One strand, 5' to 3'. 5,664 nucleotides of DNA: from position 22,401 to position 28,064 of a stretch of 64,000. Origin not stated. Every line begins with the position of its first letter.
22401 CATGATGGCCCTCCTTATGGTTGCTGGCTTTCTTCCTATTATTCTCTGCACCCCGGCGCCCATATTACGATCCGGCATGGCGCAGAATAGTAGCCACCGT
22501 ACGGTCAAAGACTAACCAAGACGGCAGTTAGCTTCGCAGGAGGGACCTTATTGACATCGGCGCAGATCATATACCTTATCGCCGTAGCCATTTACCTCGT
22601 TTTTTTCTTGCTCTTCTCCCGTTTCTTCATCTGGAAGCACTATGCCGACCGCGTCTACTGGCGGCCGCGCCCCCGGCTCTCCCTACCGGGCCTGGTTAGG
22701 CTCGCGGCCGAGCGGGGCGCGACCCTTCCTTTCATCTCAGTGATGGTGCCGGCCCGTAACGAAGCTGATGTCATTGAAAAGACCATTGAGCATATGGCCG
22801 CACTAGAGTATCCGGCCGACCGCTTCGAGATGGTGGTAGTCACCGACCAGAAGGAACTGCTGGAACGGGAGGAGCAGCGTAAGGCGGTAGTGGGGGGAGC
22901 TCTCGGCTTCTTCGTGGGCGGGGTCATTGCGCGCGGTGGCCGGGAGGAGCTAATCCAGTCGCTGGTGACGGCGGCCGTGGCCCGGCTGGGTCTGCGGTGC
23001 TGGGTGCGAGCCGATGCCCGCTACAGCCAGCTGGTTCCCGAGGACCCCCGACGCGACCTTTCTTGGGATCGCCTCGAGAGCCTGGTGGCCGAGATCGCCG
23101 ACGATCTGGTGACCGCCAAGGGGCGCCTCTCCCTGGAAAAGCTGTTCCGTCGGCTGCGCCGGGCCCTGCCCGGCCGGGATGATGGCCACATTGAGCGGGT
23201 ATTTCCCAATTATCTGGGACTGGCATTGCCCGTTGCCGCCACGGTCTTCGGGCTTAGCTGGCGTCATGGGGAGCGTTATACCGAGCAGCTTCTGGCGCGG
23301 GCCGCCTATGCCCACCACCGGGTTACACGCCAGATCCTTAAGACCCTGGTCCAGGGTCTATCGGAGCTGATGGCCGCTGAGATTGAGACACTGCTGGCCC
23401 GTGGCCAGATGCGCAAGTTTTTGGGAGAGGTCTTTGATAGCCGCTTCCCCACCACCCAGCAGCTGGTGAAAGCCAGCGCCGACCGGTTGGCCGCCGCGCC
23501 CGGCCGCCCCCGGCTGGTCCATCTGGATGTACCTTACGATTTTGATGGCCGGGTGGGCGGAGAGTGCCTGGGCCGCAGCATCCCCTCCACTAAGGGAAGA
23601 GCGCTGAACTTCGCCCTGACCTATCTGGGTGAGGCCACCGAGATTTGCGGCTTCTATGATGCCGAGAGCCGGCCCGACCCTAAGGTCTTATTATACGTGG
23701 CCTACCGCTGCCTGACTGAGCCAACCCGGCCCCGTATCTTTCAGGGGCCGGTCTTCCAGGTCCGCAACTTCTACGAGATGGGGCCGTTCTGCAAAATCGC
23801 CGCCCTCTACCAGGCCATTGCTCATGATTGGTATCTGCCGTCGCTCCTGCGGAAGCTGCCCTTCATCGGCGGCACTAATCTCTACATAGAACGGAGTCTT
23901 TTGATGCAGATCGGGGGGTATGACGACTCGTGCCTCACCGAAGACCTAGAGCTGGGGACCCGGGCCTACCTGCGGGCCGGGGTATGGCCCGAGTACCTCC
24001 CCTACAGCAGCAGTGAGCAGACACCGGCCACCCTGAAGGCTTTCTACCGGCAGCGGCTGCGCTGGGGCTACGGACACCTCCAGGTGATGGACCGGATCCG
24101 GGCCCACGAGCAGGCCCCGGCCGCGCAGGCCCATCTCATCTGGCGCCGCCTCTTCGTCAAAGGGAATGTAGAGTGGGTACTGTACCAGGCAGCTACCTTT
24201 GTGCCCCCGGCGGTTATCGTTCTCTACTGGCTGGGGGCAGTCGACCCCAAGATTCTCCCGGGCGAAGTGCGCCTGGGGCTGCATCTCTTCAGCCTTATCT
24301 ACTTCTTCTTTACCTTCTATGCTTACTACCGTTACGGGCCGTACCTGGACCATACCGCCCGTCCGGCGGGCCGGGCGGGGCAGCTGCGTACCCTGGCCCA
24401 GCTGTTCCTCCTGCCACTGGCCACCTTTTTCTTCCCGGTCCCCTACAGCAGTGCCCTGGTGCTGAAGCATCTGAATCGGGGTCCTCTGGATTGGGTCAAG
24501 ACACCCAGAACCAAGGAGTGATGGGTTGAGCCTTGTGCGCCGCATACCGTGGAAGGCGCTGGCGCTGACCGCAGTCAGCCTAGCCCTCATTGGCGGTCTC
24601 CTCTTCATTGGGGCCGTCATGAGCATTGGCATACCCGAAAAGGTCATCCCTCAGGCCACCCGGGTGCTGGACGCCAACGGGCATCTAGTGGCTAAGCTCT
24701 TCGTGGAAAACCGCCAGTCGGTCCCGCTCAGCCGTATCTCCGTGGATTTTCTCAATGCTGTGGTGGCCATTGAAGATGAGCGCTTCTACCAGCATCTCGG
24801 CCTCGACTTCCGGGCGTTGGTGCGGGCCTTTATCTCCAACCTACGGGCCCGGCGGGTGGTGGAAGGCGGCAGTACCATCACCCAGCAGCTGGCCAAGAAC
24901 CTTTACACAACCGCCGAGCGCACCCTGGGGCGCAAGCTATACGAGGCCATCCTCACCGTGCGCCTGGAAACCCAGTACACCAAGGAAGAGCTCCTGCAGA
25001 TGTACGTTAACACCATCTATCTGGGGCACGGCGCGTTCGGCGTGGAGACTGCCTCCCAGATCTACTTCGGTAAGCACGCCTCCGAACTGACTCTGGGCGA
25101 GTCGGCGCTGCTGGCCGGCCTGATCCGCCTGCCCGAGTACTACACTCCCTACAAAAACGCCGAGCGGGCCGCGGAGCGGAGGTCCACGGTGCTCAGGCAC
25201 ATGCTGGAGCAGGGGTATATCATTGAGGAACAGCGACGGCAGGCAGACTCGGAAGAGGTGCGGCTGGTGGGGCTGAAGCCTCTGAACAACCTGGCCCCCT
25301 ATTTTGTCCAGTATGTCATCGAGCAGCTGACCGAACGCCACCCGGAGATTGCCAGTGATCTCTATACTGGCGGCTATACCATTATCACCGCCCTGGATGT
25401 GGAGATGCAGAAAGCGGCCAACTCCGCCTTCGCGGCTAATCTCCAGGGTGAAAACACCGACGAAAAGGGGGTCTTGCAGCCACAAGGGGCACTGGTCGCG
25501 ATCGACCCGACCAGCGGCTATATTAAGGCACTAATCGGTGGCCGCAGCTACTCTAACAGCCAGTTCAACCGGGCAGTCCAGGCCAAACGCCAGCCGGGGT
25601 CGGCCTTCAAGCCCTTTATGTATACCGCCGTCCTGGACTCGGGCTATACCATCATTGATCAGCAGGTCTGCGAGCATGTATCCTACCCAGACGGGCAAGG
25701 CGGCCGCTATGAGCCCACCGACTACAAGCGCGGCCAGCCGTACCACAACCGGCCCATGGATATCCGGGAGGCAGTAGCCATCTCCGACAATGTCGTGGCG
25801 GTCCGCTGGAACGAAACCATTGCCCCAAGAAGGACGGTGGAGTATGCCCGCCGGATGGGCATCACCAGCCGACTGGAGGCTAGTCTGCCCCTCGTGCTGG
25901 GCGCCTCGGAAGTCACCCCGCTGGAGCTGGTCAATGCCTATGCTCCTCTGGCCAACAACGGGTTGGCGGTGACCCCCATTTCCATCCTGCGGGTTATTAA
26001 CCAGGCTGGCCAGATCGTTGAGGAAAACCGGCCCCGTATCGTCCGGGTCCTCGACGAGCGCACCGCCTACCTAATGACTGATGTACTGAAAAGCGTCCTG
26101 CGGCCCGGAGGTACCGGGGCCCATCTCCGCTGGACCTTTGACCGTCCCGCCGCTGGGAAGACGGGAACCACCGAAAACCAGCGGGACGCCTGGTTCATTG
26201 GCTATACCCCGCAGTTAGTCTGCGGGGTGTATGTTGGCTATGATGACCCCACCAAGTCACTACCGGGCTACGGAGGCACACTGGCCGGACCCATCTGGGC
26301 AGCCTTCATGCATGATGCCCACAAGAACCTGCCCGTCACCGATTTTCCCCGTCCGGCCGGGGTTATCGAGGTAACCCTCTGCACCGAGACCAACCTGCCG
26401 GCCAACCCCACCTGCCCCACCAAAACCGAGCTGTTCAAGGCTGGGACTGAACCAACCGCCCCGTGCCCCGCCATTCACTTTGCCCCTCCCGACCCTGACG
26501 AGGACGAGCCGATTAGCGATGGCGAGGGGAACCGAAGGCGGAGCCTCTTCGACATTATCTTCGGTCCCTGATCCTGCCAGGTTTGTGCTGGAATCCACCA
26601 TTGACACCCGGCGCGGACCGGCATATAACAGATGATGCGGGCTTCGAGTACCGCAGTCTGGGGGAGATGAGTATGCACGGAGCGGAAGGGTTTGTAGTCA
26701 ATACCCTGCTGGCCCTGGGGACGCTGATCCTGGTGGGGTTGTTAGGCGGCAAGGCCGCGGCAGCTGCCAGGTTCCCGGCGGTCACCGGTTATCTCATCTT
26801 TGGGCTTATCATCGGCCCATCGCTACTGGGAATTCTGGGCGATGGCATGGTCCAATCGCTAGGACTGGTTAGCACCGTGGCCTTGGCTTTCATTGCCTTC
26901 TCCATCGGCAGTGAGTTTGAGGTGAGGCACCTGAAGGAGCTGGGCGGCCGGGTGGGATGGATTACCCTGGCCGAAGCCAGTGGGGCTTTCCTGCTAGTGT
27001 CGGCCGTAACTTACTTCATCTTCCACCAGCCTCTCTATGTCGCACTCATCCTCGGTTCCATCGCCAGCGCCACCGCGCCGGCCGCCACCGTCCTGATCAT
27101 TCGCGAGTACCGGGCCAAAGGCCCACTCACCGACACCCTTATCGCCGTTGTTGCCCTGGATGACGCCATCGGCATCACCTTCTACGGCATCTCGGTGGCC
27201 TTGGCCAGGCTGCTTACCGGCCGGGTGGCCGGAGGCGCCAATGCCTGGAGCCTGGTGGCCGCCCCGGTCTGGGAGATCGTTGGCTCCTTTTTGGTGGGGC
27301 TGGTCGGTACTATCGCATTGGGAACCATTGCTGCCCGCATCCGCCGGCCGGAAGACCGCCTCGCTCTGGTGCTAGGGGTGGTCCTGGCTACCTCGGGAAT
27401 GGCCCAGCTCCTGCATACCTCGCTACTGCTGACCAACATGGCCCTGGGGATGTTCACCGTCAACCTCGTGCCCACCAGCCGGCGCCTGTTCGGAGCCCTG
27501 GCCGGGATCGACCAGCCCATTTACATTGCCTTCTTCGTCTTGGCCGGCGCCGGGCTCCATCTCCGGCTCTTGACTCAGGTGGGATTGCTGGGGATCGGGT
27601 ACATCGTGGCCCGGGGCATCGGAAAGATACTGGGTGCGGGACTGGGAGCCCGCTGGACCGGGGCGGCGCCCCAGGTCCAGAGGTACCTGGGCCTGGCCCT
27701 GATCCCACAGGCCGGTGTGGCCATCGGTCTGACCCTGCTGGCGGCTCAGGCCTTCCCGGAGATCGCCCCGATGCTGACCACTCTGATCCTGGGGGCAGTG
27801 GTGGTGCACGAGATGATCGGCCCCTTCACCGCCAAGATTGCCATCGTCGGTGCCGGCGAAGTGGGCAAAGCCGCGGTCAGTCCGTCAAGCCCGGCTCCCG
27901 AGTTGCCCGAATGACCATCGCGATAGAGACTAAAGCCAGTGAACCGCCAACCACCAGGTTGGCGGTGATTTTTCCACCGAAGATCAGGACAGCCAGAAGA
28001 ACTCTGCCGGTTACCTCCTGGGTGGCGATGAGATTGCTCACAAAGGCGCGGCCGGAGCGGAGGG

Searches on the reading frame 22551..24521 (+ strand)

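Call 33: search_protein_families(library=pfam, proteins=[window:22551-24521:+], max_evalue=0.00001)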
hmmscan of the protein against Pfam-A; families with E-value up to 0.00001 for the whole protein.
window:22551-24521:+ (656 aa): 2 families
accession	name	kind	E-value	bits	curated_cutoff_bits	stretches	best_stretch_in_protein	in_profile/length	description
PF13632.12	Glyco_trans_2_3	-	2.4e-18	67.1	27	1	370-562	6-178/198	Glycosyl transferase family group 2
PF13641.12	Glyco_tranf_2_3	-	3e-13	50.8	27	0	365-508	89-230/230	Glycosyltransferase like family 2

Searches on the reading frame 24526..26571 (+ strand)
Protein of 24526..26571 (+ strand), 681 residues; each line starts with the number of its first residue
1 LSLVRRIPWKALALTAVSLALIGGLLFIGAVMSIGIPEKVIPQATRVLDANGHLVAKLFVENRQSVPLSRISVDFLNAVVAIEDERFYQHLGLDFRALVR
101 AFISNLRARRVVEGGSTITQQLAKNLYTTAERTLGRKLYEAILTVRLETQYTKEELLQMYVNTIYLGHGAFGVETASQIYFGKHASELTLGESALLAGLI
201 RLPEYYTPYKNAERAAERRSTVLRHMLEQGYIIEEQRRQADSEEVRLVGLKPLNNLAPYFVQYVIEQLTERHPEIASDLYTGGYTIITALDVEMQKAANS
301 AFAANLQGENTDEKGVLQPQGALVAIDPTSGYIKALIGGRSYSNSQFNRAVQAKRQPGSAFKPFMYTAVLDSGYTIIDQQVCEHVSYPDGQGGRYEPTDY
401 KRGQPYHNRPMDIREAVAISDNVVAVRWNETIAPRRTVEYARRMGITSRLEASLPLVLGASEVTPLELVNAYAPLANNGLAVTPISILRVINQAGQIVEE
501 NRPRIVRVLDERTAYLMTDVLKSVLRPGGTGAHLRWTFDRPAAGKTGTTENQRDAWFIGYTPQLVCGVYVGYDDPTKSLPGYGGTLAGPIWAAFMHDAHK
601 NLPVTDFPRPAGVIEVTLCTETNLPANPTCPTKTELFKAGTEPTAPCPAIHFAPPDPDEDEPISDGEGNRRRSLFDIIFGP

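Call 33: search_protein_families(library=pfam, proteins=[window:24526-26571:+], max_evalue=0.00001)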
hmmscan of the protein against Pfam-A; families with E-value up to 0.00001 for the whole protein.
window:24526-26571:+ (681 aa): 2 families
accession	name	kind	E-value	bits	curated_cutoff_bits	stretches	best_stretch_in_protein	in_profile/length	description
PF00912.28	Transgly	-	3.5e-64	215.9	27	1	52-226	2-177/178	Transglycosylase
PF00905.27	Transpeptidase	-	1.1e-29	104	22.1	1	321-595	1-298/299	Penicillin binding protein transpeptidase domain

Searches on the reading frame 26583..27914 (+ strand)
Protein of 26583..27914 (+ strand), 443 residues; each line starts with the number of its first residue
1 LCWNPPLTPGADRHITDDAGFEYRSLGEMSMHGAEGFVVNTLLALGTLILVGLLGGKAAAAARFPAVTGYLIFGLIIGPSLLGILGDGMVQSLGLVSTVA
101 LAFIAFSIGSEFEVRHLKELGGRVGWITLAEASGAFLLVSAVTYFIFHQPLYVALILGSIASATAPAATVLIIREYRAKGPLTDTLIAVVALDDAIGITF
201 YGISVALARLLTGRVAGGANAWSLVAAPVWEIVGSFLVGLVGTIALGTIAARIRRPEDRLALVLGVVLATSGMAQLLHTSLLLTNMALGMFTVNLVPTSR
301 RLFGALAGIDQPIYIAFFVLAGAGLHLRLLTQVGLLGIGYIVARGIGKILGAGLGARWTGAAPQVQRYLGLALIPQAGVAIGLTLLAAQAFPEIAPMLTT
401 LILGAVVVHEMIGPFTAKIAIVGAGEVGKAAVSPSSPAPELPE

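Call 33: search_protein_families(library=pfam, proteins=[window:26583-27914:+], max_evalue=0.00001)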
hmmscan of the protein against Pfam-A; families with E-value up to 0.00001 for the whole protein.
window:26583-27914:+ (443 aa): 1 family
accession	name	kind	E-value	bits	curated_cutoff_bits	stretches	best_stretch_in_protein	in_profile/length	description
PF00999.27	Na_H_Exchanger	-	5.9e-28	98.2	26.2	1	52-416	7-368/375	Sodium/hydrogen exchanger, transmembrane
